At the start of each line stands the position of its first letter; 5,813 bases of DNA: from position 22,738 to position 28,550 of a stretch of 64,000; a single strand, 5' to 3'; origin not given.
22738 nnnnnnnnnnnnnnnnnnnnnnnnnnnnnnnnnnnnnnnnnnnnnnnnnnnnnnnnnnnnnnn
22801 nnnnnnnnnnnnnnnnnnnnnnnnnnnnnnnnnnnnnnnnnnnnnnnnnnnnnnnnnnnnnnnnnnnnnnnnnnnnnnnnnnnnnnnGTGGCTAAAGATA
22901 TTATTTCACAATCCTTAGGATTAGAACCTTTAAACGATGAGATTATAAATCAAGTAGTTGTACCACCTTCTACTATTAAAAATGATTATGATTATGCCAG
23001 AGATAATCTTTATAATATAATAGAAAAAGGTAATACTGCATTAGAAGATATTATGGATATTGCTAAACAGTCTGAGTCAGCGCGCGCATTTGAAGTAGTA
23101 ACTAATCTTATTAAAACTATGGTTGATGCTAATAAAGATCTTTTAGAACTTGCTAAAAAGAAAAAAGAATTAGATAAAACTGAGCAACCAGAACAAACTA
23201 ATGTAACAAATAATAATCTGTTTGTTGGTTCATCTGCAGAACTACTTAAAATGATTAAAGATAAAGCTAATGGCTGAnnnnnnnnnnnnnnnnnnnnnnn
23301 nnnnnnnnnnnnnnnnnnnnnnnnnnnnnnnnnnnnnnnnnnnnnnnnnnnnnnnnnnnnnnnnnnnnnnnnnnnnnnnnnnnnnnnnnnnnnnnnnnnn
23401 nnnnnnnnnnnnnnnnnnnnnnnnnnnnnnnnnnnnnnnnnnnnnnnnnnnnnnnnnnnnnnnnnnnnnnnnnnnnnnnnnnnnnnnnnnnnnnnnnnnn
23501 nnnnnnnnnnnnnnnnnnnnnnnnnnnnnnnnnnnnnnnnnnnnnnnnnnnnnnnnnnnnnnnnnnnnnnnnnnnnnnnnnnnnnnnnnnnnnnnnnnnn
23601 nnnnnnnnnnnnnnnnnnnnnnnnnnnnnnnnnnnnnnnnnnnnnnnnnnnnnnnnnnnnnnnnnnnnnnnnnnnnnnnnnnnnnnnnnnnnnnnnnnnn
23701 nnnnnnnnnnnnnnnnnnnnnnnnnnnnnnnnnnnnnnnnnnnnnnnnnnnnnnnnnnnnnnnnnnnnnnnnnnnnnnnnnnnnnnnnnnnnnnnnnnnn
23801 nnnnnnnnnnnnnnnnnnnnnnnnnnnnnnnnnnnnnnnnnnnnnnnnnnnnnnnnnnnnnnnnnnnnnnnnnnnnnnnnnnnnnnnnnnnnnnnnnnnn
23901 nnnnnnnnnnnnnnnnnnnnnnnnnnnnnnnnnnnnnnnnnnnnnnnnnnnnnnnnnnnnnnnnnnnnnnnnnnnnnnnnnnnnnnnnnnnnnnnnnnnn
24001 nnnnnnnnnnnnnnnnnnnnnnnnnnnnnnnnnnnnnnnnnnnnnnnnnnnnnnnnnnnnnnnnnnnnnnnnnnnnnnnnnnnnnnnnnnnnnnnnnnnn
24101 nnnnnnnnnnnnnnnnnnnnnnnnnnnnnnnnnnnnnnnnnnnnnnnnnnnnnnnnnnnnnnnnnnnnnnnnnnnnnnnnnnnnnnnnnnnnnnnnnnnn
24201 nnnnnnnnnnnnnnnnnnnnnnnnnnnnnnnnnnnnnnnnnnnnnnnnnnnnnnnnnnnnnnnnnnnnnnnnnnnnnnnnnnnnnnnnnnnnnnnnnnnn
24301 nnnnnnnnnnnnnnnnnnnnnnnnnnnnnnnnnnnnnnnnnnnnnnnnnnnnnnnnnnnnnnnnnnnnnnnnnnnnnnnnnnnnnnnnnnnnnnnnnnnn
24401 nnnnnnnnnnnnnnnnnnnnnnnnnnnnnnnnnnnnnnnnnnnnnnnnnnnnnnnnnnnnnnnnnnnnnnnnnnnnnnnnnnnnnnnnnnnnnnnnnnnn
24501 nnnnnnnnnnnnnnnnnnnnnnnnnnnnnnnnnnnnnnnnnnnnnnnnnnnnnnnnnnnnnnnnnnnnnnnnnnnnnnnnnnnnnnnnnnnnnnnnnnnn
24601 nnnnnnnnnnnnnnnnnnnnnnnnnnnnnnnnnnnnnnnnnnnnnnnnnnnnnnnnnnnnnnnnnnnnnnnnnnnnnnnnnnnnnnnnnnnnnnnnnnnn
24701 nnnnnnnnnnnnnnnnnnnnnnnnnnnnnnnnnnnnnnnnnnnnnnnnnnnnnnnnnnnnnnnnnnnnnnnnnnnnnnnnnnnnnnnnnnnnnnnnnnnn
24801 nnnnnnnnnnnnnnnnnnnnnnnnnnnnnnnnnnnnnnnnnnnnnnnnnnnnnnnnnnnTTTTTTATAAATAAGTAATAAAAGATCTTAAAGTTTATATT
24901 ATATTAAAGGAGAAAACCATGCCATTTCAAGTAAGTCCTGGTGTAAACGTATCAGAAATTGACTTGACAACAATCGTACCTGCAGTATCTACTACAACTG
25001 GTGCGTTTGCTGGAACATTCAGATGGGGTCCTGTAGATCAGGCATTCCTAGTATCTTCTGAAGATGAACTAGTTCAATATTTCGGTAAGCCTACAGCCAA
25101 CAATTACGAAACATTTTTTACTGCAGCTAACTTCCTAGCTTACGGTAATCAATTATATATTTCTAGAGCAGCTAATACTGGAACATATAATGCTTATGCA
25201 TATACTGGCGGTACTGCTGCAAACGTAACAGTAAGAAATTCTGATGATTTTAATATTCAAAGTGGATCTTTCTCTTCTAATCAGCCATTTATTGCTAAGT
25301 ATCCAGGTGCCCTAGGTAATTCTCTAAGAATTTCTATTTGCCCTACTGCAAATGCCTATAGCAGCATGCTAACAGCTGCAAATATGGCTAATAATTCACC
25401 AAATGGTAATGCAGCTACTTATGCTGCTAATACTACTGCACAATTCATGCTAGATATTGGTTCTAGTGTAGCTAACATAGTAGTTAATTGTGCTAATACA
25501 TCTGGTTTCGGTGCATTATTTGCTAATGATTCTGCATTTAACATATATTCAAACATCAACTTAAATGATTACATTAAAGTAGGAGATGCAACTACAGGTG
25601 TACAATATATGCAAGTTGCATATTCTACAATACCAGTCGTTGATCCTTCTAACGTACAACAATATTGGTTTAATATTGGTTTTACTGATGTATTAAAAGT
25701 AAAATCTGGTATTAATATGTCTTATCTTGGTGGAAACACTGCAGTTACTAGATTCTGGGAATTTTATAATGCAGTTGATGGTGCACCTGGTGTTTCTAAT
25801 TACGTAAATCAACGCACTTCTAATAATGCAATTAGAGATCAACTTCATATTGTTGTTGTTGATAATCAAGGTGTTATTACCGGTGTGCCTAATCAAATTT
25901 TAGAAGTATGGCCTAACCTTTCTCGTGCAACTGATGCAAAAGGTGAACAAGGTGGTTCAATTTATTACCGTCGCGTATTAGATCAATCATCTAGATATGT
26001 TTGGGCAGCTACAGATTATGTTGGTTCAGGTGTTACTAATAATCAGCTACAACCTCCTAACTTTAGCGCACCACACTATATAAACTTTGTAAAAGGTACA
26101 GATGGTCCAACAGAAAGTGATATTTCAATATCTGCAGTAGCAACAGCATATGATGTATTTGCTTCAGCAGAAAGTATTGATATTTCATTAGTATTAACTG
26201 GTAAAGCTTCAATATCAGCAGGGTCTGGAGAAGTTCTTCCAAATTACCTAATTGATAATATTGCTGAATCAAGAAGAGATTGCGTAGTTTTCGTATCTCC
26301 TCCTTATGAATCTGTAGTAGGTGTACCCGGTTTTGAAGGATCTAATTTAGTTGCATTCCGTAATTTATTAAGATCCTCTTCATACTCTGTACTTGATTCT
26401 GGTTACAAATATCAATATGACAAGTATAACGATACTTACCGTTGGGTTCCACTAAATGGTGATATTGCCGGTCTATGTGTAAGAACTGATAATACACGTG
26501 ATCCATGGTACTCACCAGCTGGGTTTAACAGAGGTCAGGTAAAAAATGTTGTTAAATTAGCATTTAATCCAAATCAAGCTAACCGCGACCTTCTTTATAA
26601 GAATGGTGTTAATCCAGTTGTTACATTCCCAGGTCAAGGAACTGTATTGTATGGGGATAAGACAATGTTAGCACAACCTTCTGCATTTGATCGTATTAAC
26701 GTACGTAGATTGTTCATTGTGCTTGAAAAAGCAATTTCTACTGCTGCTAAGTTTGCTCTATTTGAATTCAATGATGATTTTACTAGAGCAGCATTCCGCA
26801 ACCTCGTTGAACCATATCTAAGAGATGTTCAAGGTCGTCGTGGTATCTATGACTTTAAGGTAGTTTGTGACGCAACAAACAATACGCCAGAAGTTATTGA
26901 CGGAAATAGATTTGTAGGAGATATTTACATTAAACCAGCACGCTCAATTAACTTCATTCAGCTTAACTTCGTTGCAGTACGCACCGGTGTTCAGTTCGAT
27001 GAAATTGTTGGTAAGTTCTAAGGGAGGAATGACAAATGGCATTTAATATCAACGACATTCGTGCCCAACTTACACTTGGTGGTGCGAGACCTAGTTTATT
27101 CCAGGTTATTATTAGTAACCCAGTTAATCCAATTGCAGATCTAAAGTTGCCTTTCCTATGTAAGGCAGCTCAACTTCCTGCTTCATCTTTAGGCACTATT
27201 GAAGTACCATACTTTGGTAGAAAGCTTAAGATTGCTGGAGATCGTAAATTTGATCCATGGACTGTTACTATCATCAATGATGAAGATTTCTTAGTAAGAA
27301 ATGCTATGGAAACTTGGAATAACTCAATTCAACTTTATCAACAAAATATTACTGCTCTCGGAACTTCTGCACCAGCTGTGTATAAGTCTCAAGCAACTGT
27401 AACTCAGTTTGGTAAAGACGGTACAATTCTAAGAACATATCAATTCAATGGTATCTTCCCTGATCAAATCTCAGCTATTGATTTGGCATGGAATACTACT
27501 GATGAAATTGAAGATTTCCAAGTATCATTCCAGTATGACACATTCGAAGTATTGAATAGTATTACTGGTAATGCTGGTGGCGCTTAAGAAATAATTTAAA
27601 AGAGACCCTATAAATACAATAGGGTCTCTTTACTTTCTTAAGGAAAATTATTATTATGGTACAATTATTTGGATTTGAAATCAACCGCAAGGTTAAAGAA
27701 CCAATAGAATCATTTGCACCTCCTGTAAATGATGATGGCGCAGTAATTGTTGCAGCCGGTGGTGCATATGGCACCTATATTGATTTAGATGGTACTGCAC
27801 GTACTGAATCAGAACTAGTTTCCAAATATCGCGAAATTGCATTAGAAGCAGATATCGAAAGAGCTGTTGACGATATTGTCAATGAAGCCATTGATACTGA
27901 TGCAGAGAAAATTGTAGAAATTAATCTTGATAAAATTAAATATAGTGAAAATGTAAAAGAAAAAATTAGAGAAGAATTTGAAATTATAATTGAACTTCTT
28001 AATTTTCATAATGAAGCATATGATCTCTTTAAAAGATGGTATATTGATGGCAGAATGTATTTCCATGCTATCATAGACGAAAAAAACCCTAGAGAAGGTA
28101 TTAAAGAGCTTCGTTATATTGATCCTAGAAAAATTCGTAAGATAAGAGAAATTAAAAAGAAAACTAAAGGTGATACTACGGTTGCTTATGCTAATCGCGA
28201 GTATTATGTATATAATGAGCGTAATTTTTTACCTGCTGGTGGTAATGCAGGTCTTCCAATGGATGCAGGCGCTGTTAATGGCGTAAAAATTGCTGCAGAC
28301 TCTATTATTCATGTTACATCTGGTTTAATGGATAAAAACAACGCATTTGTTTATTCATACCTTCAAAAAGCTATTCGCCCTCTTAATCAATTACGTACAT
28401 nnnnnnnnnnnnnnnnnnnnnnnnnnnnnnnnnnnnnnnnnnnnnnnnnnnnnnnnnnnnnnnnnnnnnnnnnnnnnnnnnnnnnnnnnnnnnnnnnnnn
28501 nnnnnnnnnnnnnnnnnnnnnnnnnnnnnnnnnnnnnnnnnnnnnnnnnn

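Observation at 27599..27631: Late promoter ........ embedded in a perfect 13-bp hairpin between the tube and portal genes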

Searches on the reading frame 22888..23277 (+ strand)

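Call 31: search_protein_families(library=phrogs, proteins=[window:22888-23277:+], max_evalue=0.00001)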
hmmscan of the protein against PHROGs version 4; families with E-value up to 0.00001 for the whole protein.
window:22888-23277:+ (129 aa): 3 families
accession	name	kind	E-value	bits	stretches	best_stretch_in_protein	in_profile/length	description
phrog_445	-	head and packaging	5.3e-38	131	1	27-127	36-137/143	terminase small subunit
phrog_735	-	head and packaging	3.5e-21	76.7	1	30-127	46-152/164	terminase small subunit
phrog_31126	-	head and packaging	5.8e-09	36.7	1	32-125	50-148/165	terminase small subunit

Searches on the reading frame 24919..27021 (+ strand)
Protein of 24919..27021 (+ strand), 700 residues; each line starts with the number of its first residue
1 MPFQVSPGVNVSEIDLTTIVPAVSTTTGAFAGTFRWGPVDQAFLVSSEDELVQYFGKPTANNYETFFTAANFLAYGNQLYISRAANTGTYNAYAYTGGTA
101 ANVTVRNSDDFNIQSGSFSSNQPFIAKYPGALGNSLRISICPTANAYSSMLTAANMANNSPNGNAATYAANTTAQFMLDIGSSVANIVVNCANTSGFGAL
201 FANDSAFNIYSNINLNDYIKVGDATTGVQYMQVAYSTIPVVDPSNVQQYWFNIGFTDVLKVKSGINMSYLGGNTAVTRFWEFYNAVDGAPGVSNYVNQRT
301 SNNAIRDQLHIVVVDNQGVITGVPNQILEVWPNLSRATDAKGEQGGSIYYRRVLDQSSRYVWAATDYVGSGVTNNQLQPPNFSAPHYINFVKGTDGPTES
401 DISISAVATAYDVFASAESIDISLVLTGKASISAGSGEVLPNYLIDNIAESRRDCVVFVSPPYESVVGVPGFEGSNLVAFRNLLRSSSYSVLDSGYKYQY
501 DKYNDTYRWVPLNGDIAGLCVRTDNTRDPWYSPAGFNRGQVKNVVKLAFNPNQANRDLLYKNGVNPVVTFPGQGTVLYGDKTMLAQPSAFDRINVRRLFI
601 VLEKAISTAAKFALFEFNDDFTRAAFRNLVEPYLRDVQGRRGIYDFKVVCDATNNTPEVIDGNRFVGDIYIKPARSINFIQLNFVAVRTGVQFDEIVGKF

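Call 8: search_protein_families(library=phrogs, proteins=[window:24919-27021:+])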
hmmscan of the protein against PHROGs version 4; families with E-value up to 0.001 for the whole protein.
window:24919-27021:+ (700 aa): 7 families
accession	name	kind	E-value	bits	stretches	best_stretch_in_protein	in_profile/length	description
phrog_23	-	tail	3.9e-132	442.5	1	3-698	22-474/496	tail sheath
phrog_10581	-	tail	5.5e-44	151.7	1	523-682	736-905/915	tail sheath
phrog_17610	-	tail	4.4e-21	75.5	1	502-688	915-1108/1135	tail sheath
phrog_20545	-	tail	5.7e-16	59.4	1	5-87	22-104/538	tail sheath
phrog_38392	-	tail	3e-13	50.6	1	5-86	6-87/329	tail sheath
phrog_34521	-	tail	2.8e-11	43.1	1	528-675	789-939/962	tail sheath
phrog_19666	-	tail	1.4e-06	28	1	476-637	775-937/985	tail sheath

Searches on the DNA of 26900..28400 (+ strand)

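Call 6: search_dna_similar(query=window:26900-28400:+, collection=phages, mode=near, max_rows=40)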
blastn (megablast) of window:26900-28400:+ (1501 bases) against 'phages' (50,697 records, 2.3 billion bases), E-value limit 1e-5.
No match.

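Call 42: search_rna_families(source=window, start=27400, end=27800, threshold=evalue, max_evalue=10)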
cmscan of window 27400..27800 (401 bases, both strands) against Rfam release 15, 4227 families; matches with E-value up to 10: 10.
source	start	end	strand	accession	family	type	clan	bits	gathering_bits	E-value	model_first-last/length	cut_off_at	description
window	27553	27635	+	RF00506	Thr_leader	Cis-reg; leader;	-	24.3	55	0.018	1-118/118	no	Threonine operon leader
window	27591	27647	-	RF00746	mir-454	Gene; miRNA;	-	20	60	0.071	1-103/103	no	mir-454 microRNA precursor family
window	27583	27642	+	RF00746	mir-454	Gene; miRNA;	-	16.6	60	0.63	1-103/103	no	mir-454 microRNA precursor family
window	27630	27671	+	RF00444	PrrF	Gene; sRNA;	-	15.5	90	3.9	1-150/150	no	PrrF RNA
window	27658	27720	-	RF00266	snoZ17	Gene; snRNA; snoRNA; CD-box;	CL00053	14.5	44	8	1-71/71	no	Small nucleolar RNA Z17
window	27584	27599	-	RF00207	K10_TLS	Cis-reg;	-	14.4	43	6.3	16-31/48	no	K10 transport/localisation element (TLS)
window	27595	27636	-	RF04346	Plastid-ccsA-ndhD-1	Cis-reg;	CL00154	14.2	48.5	6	1-57/57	no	Plastid-ccsA-ndhD-1 3UTR RNA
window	27513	27592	+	RF00780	MIR477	Gene; miRNA;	-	13.6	65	6.5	1-99/99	no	MIR477 microRNA precursor family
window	27600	27656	+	RF01464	rliA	Gene; sRNA;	-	12.8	50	4.3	1-224/224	no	Listeria sRNA rliA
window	27497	27535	-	RF00360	snoZ107_R87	Gene; snRNA; snoRNA; CD-box;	-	12.8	50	8.1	1-117/117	no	Small nucleolar RNA Z107/R87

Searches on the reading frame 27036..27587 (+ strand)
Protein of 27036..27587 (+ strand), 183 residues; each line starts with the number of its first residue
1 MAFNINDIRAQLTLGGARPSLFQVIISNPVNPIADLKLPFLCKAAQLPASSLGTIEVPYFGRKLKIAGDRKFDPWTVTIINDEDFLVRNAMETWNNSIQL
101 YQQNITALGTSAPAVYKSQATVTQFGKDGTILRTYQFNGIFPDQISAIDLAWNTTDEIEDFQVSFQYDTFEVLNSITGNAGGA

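Call 8: search_protein_families(library=phrogs, proteins=[window:27036-27587:+])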
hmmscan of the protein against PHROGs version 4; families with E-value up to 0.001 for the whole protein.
window:27036-27587:+ (183 aa): 3 families
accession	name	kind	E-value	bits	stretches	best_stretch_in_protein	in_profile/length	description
phrog_45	-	tail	2.5e-56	192.4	1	1-177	74-259/350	tail tube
phrog_4542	-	tail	1.8e-10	41.6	1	22-177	31-185/214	tail tube protein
phrog_3629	-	tail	2.9e-07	30.9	1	38-169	76-203/313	tail tube protein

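Call 55: search_protein_families(library=pfam, proteins=[window:27036-27587:+], max_evalue=0.001)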
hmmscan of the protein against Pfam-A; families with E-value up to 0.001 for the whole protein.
window:27036-27587:+ (183 aa): 1 family
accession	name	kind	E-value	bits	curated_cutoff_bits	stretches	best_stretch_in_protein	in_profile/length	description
PF06841.18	Phage_T4_gp19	-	1.8e-05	25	28.2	1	62-170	40-133/134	T4-like virus tail tube protein gp19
